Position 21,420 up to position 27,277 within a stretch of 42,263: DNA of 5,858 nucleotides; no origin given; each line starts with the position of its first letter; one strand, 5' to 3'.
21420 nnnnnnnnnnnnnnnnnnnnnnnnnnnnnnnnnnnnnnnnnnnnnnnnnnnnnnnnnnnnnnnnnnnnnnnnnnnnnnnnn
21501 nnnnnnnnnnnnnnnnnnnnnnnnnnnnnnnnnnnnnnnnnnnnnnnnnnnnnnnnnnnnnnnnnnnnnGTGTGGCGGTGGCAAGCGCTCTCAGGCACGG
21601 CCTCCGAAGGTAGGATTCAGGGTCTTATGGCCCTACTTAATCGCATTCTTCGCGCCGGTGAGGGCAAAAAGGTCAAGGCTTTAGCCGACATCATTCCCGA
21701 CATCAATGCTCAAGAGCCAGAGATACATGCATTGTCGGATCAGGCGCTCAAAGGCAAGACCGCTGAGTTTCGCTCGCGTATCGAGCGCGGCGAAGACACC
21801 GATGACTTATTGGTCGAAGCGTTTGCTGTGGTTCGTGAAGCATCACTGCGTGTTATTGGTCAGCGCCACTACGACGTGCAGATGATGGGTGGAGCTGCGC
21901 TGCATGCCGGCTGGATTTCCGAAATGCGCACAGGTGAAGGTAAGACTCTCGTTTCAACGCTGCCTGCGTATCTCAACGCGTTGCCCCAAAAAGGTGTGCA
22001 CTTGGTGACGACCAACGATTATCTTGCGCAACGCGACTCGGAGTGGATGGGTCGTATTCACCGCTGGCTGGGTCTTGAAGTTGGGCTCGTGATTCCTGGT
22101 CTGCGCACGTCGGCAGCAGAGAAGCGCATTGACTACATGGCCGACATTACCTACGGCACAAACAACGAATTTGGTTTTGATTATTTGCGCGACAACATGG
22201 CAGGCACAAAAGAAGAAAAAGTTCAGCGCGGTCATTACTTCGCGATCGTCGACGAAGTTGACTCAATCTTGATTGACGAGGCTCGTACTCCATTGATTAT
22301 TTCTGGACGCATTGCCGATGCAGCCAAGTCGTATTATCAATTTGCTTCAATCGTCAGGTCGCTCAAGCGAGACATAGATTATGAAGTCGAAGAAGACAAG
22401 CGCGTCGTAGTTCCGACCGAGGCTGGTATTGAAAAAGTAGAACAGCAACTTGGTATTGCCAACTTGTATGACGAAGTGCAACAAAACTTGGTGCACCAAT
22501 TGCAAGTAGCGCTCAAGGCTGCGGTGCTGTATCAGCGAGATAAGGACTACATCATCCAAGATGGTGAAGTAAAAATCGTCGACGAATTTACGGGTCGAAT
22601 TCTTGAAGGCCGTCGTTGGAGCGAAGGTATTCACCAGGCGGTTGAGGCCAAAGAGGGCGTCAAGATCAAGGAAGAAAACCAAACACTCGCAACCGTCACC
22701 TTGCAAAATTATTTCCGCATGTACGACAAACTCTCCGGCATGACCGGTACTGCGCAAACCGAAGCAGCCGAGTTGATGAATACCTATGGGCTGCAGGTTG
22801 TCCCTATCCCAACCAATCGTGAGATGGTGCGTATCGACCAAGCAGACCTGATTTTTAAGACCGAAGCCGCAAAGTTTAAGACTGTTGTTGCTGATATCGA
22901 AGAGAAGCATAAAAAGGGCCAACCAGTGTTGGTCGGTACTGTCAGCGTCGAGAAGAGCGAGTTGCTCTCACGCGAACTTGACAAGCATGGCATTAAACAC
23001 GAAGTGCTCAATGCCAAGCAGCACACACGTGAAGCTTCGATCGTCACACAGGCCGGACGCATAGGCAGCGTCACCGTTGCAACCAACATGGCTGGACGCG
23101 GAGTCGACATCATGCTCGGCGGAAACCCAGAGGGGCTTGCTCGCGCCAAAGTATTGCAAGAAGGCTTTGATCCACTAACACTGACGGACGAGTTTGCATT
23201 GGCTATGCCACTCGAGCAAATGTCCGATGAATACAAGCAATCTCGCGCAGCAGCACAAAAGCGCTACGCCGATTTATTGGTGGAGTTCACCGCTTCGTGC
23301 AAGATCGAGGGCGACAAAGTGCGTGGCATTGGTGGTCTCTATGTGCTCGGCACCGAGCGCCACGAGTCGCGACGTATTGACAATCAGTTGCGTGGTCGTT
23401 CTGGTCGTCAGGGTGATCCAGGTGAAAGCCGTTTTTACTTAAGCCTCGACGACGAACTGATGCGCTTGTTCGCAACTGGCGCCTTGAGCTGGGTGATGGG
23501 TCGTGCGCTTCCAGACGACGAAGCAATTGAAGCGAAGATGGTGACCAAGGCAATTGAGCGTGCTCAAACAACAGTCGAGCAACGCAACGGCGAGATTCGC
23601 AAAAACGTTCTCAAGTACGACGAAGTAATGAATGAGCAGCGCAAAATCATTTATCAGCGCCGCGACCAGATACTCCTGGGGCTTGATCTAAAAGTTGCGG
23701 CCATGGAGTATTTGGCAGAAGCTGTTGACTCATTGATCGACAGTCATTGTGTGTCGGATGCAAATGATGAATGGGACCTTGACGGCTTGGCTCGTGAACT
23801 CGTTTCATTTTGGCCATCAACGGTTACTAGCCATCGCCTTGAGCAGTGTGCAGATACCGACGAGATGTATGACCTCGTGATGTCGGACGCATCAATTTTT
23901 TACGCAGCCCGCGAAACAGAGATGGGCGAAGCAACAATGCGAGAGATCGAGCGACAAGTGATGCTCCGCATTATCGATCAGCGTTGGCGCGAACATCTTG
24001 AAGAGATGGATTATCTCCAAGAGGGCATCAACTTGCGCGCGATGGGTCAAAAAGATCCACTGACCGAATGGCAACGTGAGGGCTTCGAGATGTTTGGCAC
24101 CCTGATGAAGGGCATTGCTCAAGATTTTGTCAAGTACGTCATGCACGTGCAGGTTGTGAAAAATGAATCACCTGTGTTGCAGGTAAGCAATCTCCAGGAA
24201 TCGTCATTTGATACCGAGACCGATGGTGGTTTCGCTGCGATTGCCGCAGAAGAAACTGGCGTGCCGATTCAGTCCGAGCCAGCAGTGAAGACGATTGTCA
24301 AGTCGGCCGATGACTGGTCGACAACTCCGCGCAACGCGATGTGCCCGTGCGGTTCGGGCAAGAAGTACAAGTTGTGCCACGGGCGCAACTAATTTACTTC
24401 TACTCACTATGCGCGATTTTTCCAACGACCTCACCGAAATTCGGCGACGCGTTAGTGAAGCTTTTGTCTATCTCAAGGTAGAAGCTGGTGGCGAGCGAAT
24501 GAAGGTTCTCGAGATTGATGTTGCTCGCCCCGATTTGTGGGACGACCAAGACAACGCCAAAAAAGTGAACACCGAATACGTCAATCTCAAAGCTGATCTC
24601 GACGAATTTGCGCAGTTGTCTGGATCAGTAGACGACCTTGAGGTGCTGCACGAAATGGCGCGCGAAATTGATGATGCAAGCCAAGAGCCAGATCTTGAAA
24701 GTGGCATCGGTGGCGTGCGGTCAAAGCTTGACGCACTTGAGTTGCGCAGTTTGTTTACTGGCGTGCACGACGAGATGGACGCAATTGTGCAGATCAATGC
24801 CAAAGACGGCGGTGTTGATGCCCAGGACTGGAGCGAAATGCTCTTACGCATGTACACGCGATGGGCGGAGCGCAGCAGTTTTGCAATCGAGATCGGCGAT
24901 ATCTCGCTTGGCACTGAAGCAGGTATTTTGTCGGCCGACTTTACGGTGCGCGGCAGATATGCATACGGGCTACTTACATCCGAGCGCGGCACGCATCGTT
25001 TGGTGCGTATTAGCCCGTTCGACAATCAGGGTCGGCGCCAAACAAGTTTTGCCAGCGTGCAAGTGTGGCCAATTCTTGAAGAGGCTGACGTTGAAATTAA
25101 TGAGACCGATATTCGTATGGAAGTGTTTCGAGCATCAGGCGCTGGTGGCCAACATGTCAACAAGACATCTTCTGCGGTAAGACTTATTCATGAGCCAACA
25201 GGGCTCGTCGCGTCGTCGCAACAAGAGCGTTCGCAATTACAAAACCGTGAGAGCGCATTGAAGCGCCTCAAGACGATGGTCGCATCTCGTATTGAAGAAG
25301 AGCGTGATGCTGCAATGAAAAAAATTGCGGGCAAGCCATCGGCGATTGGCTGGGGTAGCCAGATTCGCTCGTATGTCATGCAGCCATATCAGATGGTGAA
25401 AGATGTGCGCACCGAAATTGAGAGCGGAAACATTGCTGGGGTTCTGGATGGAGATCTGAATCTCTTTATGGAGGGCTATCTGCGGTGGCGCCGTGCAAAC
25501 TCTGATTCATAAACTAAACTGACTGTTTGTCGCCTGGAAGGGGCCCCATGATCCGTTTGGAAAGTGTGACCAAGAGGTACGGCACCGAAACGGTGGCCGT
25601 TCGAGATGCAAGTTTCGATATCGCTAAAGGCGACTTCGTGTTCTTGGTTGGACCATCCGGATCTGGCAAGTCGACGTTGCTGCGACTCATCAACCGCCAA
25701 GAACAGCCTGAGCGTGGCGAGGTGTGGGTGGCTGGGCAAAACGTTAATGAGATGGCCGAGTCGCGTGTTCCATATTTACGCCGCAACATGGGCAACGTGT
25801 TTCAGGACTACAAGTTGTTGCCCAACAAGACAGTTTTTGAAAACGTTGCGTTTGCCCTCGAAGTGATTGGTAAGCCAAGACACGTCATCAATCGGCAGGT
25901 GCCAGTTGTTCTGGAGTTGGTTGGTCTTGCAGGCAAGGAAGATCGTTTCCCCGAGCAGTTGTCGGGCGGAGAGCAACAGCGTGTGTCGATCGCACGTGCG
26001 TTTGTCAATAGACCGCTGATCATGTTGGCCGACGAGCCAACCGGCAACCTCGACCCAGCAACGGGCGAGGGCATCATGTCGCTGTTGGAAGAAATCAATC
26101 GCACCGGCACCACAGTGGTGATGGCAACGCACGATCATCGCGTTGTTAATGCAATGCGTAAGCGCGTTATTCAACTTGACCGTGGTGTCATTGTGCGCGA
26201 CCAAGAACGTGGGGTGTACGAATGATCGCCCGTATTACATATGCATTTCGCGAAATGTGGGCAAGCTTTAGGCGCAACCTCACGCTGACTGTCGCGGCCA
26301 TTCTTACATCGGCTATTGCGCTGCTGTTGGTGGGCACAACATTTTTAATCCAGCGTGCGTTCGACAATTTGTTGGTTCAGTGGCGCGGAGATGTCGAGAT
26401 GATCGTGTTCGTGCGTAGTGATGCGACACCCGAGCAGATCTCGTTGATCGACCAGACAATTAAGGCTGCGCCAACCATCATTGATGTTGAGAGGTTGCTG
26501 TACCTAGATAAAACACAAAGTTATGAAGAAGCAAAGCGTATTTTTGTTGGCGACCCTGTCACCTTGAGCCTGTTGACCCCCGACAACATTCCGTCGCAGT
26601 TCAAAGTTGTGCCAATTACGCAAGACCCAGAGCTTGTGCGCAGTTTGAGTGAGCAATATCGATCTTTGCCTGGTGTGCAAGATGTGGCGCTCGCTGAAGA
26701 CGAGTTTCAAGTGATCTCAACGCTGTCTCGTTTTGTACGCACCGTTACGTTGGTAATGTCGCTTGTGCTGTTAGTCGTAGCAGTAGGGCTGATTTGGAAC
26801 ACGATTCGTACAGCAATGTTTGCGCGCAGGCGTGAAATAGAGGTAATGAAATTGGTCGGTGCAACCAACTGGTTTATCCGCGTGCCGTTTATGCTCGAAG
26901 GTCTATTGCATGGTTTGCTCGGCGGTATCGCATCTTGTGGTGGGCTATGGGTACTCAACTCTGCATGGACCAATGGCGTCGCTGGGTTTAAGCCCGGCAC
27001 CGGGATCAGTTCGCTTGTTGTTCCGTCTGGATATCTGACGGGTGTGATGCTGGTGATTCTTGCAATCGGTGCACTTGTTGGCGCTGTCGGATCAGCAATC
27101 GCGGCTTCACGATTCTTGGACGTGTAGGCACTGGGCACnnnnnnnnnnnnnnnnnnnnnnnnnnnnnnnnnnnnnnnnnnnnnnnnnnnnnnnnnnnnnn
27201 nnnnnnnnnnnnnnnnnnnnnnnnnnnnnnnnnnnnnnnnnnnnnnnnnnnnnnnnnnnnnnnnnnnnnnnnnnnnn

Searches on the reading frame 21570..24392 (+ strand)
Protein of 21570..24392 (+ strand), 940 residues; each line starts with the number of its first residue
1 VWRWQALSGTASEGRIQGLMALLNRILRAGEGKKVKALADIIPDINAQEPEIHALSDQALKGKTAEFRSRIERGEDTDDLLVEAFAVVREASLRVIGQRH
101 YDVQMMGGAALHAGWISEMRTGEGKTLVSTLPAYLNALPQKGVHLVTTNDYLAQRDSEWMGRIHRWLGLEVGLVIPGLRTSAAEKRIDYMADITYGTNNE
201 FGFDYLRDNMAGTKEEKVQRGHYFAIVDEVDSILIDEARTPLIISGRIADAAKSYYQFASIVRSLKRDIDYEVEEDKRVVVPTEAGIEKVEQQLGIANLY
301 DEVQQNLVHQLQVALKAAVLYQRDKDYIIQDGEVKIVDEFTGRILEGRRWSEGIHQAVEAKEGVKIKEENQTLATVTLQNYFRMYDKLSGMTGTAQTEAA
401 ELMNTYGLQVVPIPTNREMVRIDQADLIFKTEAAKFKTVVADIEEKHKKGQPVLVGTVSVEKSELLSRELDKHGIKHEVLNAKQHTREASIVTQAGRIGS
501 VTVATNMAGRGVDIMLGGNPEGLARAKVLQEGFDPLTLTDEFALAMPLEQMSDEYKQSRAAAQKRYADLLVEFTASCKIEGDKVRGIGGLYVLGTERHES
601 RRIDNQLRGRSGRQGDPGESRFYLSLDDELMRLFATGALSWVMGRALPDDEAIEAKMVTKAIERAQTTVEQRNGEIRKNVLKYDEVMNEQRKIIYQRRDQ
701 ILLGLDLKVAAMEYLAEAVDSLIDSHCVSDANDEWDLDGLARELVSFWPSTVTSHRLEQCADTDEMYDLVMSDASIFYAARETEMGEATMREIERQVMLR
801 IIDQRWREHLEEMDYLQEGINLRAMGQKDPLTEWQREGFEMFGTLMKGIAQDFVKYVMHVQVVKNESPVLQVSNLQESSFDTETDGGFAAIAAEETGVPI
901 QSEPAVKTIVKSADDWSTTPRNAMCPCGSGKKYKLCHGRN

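Call 62: search_protein_families(library=ncbifam, proteins=[window:21570-24392:+], max_evalue=0.001)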
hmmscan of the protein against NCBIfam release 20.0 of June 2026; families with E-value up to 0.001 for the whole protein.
window:21570-24392:+ (940 aa): 12 families
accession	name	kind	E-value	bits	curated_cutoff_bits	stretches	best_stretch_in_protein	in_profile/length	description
NF009538.1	PRK12904.1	equivalog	0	1151.7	814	1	23-862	2-813/814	preprotein translocase subunit SecA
TIGR00963.1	secA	equivalog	0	1076.2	800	1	45-849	1-787/787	preprotein translocase subunit SecA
TIGR04397.1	SecA2_Bac_anthr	exception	1.3e-278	926.3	1085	2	26-519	4-495/774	accessory Sec system translocase SecA2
NF006630.0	PRK09200.1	subfamily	1.4e-274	913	862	2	30-519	9-497/789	preprotein translocase subunit SecA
NF009536.0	PRK12901.1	equivalog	5.1e-254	846.1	1493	4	288-517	472-700/1118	preprotein translocase subunit SecA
TIGR03714.1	secA2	equivalog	2.9e-217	723.6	930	2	34-518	5-492/762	accessory Sec system translocase SecA2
NF012136.0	SecA2_Lm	equivalog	1.2e-196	655.1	1100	2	33-517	9-490/776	accessory Sec system translocase SecA2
TIGR04221.1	SecA2_Mycobac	equivalog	3.5e-185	617.4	725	3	23-521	5-496/762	accessory Sec system translocase SecA2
NF004088.0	PRK05590.1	equivalog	8.8e-07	29.4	140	1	918-940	144-166/166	hypothetical protein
TIGR04102.1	SWIM_PBPRA1643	hypoth_equivalog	8.1e-05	23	68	1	918-937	88-107/108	PBPRA1643 family SWIM/SEC-C metal-binding motif protein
NF002449.0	PRK01617.1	equivalog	0.00047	20.6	141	0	919-939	134-154/154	hypothetical protein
NF008744.0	PRK11776.1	equivalog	0.00083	18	524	0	411-514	206-308/460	ATP-dependent RNA helicase DbpA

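Call 63: search_protein_families(library=pfam, proteins=[window:21570-24392:+], max_evalue=0.001)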
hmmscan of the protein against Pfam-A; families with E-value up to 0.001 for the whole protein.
window:21570-24392:+ (940 aa): 6 families
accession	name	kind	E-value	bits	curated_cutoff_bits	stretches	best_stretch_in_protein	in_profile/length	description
PF07517.20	SecA_DEAD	-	2e-121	405.2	24.6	1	24-402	2-289/290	SecA DEAD-like domain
PF21090.3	P-loop_SecA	-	2.6e-86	288.9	27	1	419-645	2-199/205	SecA P-loop domain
PF07516.18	SecA_SW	-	4.1e-64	216.8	26.7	1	652-861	1-200/200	SecA Wing and Scaffold domain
PF01043.26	SecA_PP_bind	-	4.3e-39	134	23.5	1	252-359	3-110/110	SecA preprotein cross-linking domain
PF02810.21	SEC-C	-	1.1e-08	35.2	20.4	1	921-939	1-19/19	SEC-C motif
PF00270.35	DEAD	-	2.3e-05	24.6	26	1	116-235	18-131/167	DEAD/DEAH box helicase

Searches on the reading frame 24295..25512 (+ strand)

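Call 62: search_protein_families(library=ncbifam, proteins=[window:24295-25512:+], max_evalue=0.001)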
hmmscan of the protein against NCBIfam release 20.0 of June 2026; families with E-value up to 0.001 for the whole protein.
window:24295-25512:+ (405 aa): 5 families
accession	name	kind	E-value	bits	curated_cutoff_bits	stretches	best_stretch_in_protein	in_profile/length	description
TIGR00020.2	prfB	exception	8.5e-134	446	370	1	47-397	2-353/353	peptide chain release factor 2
NF001859.2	PRK00591.1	equivalog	1.9e-63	214.7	400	1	67-394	6-337/347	peptide chain release factor 1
TIGR00019.1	prfA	equivalog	5.9e-60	203.1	423.25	1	60-394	8-345/361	peptide chain release factor 1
TIGR03072.1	release_prfH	equivalog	1.8e-30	106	166.65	1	165-342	3-177/200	peptide chain release factor H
NF006718.0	PRK09256.1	equivalog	8.9e-16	57.9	100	2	264-300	8-44/140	alternative ribosome rescue aminoacyl-tRNA hydrolase ArfB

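Call 63: search_protein_families(library=pfam, proteins=[window:24295-25512:+], max_evalue=0.001)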
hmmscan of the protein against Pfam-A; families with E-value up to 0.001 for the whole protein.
window:24295-25512:+ (405 aa): 2 families
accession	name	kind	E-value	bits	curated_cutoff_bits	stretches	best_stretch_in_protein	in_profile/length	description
PF03462.23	PCRF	-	5e-49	167.2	24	1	67-255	3-194/194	PCRF domain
PF00472.26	RF-1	-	7.7e-38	129.5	35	1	263-372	2-116/116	RF-1 domain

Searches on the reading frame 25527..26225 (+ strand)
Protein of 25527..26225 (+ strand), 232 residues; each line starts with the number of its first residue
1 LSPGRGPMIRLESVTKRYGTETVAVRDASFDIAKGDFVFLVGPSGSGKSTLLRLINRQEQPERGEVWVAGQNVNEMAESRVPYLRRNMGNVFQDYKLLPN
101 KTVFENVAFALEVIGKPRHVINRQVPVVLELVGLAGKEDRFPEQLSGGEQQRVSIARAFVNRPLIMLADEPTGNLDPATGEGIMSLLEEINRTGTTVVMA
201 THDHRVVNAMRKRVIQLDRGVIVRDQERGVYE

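Call 63: search_protein_families(library=pfam, proteins=[window:25527-26225:+], max_evalue=0.001)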
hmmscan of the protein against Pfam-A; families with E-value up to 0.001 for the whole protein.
window:25527-26225:+ (232 aa): 8 families
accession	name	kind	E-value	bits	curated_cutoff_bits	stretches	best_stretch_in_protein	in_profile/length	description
PF00005.33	ABC_tran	-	8.7e-37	127.2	25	1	26-172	2-136/137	ABC transporter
PF13304.12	AAA_21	-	6.9e-08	33.3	27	0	37-56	1-20/304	AAA domain, putative AbiEii toxin, Type IV TA system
PF02463.25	SMC_N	-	5.7e-06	26.4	40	1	35-212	24-207/220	RecF/RecN/SMC N terminal domain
PF13191.12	AAA_16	-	8.6e-06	26.8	32.6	1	34-83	21-66/167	AAA ATPase domain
PF13555.12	AAA_29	-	0.00024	21.2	27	1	29-52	16-39/61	P-loop containing region of AAA domain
PF13401.12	AAA_22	-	0.00034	21.4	27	1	36-62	6-32/130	AAA domain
PF13238.12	AAA_18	-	0.00059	20.7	29.4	0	38-84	1-39/128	AAA domain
PF03193.22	RsgA_GTPase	-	0.00075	19.8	30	0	33-66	104-137/174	RsgA GTPase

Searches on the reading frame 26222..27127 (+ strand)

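Call 63: search_protein_families(library=pfam, proteins=[window:26222-27127:+], max_evalue=0.001)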
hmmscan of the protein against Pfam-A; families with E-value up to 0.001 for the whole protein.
window:26222-27127:+ (301 aa): 2 families
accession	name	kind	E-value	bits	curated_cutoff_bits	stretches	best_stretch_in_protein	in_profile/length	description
PF02687.27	FtsX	-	5.3e-15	56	25.5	1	178-294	2-111/120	FtsX-like permease C-terminal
PF18075.7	FtsX_ECD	-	1.5e-10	41.9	23.5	1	58-155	1-96/96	FtsX extracellular domain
